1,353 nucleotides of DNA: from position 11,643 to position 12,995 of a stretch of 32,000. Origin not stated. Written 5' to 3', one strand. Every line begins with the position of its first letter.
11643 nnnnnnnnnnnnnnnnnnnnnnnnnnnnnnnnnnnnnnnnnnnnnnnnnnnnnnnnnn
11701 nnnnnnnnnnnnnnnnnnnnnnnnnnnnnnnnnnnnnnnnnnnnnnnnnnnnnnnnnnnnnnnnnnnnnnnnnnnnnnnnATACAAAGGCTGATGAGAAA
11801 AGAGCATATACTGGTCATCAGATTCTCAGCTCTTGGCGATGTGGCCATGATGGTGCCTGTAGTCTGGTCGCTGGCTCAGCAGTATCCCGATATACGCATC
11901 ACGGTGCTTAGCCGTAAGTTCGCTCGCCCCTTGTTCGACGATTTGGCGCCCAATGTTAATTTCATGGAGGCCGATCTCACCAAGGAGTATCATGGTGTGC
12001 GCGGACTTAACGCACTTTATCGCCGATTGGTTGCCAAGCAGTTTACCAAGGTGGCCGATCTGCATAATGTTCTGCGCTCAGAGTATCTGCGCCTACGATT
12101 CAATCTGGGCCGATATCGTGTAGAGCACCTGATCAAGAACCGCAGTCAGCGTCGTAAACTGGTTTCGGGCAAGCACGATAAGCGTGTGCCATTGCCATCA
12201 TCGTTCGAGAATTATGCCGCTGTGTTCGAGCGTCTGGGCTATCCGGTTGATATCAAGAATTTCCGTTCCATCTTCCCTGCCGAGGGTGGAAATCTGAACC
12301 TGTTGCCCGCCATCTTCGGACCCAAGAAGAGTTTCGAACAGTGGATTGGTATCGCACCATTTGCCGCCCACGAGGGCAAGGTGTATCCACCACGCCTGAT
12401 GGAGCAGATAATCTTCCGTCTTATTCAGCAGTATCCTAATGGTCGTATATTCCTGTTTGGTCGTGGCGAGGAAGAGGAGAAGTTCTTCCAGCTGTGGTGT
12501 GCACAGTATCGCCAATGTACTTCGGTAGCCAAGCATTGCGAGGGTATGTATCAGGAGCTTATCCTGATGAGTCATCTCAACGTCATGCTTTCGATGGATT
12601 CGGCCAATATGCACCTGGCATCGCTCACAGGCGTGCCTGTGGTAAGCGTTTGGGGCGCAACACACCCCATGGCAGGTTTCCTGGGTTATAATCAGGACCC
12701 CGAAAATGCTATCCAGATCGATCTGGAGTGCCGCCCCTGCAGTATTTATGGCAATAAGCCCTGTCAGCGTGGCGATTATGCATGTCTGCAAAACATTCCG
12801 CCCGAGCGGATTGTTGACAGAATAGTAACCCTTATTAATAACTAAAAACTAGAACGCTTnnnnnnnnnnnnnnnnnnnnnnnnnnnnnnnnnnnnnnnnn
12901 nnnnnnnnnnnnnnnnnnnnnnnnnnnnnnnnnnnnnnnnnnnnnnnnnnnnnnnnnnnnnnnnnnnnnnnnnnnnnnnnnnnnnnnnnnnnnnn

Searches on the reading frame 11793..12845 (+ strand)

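Call 10: search_protein_families(library=pfam, proteins=[window:11793-12845:+])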
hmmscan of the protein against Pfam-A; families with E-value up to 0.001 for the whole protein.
window:11793-12845:+ (350 aa): 1 family
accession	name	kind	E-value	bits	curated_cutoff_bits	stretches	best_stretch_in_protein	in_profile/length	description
PF01075.23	Glyco_transf_9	-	2.7e-09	37.1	22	1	74-316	3-236/247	Glycosyltransferase family 9 (heptosyltransferase)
